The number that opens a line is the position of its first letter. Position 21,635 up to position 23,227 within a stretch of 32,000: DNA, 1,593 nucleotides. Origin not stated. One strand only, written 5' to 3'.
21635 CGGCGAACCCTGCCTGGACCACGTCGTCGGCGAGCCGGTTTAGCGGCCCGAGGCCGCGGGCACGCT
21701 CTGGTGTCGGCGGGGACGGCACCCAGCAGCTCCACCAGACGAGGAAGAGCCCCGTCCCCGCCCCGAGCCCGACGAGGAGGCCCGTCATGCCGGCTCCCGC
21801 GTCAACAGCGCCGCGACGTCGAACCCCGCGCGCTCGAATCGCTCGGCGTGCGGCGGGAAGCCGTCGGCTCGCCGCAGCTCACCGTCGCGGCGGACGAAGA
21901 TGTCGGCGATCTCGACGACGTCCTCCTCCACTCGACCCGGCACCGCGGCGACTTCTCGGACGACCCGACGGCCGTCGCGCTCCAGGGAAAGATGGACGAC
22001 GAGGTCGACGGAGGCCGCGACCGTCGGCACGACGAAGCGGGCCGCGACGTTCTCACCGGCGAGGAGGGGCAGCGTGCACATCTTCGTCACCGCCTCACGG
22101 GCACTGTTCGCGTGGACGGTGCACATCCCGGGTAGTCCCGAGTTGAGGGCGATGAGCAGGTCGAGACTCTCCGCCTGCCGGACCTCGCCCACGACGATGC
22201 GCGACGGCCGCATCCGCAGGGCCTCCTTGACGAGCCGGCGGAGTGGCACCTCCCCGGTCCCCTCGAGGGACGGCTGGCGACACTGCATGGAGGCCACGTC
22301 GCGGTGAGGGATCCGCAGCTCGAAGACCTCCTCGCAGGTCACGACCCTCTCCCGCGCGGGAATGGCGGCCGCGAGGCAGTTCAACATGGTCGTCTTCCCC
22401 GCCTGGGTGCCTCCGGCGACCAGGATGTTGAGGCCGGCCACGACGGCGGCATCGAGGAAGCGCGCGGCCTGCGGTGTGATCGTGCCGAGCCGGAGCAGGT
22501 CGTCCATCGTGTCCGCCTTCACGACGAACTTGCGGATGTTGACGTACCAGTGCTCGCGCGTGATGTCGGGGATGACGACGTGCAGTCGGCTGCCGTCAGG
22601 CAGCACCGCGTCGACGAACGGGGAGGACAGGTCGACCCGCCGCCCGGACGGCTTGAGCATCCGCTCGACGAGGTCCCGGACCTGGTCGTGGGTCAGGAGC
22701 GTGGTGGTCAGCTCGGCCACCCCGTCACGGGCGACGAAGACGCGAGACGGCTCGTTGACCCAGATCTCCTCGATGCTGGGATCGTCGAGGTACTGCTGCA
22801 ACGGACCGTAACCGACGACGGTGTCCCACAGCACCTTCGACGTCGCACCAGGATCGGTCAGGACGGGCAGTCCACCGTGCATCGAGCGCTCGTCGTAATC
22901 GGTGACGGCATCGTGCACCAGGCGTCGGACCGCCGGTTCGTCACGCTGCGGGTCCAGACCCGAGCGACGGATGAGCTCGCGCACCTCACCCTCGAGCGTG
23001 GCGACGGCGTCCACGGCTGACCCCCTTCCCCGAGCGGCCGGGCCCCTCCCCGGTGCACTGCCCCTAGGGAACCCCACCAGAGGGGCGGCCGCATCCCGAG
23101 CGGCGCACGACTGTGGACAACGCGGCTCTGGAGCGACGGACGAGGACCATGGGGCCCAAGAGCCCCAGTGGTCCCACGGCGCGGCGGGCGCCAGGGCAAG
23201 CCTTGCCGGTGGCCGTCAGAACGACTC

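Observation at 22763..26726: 356-bp direct repeats of the tadA 5' end bracket a ~3.25-kb foreign-looking insert upstream of the Tad operon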

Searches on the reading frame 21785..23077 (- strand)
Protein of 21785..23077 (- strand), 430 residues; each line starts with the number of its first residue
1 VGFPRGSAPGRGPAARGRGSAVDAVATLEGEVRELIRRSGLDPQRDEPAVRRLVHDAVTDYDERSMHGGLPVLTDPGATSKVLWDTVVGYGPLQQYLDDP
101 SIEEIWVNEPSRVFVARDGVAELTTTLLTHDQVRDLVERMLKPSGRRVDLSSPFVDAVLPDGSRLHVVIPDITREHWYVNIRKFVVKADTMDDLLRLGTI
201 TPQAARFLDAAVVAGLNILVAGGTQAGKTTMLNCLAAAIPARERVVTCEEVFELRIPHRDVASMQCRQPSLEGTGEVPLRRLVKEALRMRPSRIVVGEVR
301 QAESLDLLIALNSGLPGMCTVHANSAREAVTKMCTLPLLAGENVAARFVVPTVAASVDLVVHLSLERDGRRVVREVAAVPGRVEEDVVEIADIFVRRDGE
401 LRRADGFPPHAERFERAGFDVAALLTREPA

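Call 10: search_protein_families(library=pfam, proteins=[window:21785-23077:-], max_evalue=0.01)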
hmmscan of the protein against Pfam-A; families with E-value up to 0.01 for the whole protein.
window:21785-23077:- (430 aa): 2 families
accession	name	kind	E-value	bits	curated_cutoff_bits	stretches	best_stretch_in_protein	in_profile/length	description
PF00437.27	T2SSE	-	2.7e-40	138.6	24.9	1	90-361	5-273/370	Type II/IV secretion system protein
PF01580.24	FtsK_SpoIIIE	-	0.0048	16.8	24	0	208-238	33-62/221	FtsK/SpoIIIE family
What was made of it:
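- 21785..23014 (-): Intact tadA/cpaF-type pilus ATPase gene, 409 aa, GTG start at 23014. Pfam T2SSE 2.7e-40 (call 10).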

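Call 11: find_related_loci(query=window:21785-23014:-, collection=genome_contigs, flank=10000)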
Query window:21785-23014:- (409 aa) in genome_contigs; peptide patterns used: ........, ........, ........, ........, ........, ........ (x = any residue, [..] = any of these).
598 stretches matched a pattern (row limit reached: there are more); 512 encode a relative of the query (tblastn E <= 1e-3); the best 80 are kept; 80 distinct loci.
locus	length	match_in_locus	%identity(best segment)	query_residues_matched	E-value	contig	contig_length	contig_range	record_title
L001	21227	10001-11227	89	1-409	0e+0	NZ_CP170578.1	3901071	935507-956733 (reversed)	Oryzobacter terrae strain NBRC 109598 chromosome, complete genome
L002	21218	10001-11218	90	1-406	0e+0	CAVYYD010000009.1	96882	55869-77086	MAG: uncultured Actinomycetota bacterium isolate MFD01721.bin.1.362 genome assembly, contig: contig_40496, whole genome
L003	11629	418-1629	89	1-404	0e+0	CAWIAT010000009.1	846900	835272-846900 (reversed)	MAG: uncultured Actinomycetota bacterium isolate MFD01275.bin.1.171 genome assembly, contig: contig_1836, whole genome s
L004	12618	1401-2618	89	1-406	0e+0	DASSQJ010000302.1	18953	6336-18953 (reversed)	MAG TPA_asm: Phycicoccus sp. isolate SMAG_U459 k141_1127505, whole genome shotgun sequence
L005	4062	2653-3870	89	1-406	0e+0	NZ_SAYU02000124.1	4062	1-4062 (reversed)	Phycicoccus flavus strain CMS6Z-2 Scaffold124, whole genome shotgun sequence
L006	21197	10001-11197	89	1-399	0e+0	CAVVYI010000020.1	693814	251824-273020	MAG: uncultured Actinomycetota bacterium isolate MFD05442.bin.2.199 genome assembly, contig: contig_5109, whole genome s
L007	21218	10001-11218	87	1-406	0e+0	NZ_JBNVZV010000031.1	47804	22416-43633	Phycicoccus avicenniae strain HA-A HA_contig_31, whole genome shotgun sequence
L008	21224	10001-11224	86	1-406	0e+0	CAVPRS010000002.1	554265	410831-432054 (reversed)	MAG: uncultured Actinomycetota bacterium isolate MFD10113.bin.2.163 genome assembly, contig: contig_17219, whole genome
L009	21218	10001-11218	88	1-406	0e+0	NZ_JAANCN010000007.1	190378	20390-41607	Phycicoccus endophyticus strain IP6SC6 Scaffold7_1, whole genome shotgun sequence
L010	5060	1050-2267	87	1-406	0e+0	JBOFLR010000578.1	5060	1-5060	MAG: Dermatophilaceae bacterium isolate WFFMC_MAG_335 k139_52500_flag=0_multi=18.0000_len=5060, whole genome shotgun seq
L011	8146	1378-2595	86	1-406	0e+0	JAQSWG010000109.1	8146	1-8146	MAG: Ornithinibacter sp. isolate C_No_T20_C_bin.46 scaffold_12694, whole genome shotgun sequence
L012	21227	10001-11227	85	1-409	0e+0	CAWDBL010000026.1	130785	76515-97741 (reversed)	MAG: uncultured Actinomycetota bacterium isolate MFD01721.bin.3.318 genome assembly, contig: contig_5307, whole genome s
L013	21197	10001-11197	88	1-399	0e+0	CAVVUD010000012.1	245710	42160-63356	MAG: uncultured Actinomycetota bacterium isolate MFD02840.bin.3.9 genome assembly, contig: contig_72342, whole genome sh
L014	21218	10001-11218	86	1-406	0e+0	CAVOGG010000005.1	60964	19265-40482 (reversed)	MAG: uncultured Actinomycetota bacterium isolate MFD10113.bin.2.47 genome assembly, contig: contig_19577, whole genome s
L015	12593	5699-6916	86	1-406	0e+0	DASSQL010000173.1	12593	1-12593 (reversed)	MAG TPA_asm: Ornithinibacter sp. isolate SMAG_U461 k141_1847608, whole genome shotgun sequence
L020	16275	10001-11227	81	1-409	0e+0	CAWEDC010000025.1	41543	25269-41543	MAG: uncultured Actinomycetota bacterium isolate MFD03066.bin.2.108 genome assembly, contig: contig_59877, whole genome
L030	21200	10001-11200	81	1-400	0e+0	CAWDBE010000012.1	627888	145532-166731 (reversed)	MAG: uncultured Actinomycetota bacterium isolate MFD01721.bin.2.75 genome assembly, contig: contig_9682, whole genome sh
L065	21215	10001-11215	77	1-405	0e+0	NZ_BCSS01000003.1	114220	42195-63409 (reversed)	Janibacter limosus NBRC 16128, whole genome shotgun sequence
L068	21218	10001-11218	91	1-406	0e+0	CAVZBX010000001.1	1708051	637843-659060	MAG: uncultured Actinomycetota bacterium isolate MFD01721.bin.1.86 genome assembly, contig: contig_13585, whole genome s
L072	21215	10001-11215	76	1-405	0e+0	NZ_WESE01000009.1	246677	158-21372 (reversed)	Nostocoides sp. F2B08 scaffold9_size246677, whole genome shotgun sequence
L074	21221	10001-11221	75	1-407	0e+0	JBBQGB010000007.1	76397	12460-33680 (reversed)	MAG: Actinomycetales bacterium isolate Co_metawrap_989 Cmw_989_k141_27304169_length_76397_cov_15.0000, whole genome shot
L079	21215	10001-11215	76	1-405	0e+0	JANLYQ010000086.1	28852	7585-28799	MAG: Sporichthyaceae bacterium isolate OTE_14_metabat.278 OTE_14_k141_1143868, whole genome shotgun sequence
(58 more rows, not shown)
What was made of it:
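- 21785..23014 (-): 73-91% amino-acid identity to 80 Dermatophilaceae loci (call 11).
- Many relatives in the set are long-read MAGs (call 11).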

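Call 15: find_encoding_contigs(protein=window:21785-23014:-, flank=10000, max_places=10)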
Protein window:21785-23014:- (409 aa): no gene with exactly this product is on record in the collection.

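Call 22: list_cluster_members(proteins=[P0001, P0020, window:21785-23014:-, window:26200-26622:-, window:26949-27455:-])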
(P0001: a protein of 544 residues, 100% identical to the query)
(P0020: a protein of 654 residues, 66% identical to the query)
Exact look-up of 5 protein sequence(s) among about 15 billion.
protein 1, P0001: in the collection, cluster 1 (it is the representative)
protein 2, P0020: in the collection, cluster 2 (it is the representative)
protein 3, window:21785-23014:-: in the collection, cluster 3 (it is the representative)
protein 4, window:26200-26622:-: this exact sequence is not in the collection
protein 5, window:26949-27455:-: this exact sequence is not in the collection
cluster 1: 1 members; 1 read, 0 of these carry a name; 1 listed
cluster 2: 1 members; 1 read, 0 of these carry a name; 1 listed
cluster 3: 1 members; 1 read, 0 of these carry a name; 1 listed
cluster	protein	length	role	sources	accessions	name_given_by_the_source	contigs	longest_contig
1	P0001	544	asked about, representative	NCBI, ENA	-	-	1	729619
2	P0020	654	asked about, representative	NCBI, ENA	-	-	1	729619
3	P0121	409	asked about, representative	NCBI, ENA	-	-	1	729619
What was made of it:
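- The TadA 90%-identity cluster has a single member (call 22) and the best relative is 91% identical in amino acids (call 11).
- Tried and rejected: The cluster look-up showed only that the proteins come from one 729,619-bp NCBI/ENA contig with no close cluster mates (call 22).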

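Call 48: search_solved_structures(query=window:21785-23014:-, max_evalue=1e-20, show_alignments=1)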
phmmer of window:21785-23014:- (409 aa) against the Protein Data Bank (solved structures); distinct sequences matched with E-value up to 1e-20: 7.
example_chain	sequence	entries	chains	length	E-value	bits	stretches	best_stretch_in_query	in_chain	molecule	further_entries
8rkd_E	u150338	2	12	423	1.9e-67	231.3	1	64-375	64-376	Pilus assembly ATPase CpaF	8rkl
8rjf_A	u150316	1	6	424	2e-67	231.3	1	64-375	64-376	Pilus assembly ATPase CpaF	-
9e24_A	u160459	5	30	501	3.2e-67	230.6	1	64-375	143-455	CpaF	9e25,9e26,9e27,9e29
2oap_1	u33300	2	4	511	4.2e-33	118.2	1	64-320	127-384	Type II secretion system protein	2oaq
4ii7_A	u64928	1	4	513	2.1e-32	116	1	70-317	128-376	FlaI ATPase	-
4ihq_A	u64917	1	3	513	1.4e-31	113.2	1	70-317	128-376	FlaI ATPase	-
2gza_A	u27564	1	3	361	2.9e-22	82.5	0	70-343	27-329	Type IV secretion system protein VirB11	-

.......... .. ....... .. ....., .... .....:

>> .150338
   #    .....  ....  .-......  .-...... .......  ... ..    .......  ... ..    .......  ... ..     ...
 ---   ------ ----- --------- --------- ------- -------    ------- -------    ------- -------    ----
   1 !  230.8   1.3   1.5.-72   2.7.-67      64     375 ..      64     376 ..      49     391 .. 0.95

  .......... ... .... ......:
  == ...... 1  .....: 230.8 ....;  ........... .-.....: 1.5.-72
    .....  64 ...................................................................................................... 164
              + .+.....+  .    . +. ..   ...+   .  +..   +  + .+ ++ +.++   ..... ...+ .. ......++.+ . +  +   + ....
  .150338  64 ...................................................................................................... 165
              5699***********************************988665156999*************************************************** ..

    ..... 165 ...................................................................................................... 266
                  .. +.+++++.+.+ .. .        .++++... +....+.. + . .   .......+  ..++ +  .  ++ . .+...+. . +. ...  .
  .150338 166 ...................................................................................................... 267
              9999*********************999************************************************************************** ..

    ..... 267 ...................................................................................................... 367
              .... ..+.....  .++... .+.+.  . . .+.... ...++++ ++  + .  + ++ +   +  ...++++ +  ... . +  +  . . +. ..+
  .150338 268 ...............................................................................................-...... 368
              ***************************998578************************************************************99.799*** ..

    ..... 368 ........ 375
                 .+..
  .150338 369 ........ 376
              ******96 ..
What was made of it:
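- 21785..23014 (-): CpaF structures 1.9e-67 (call 48).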
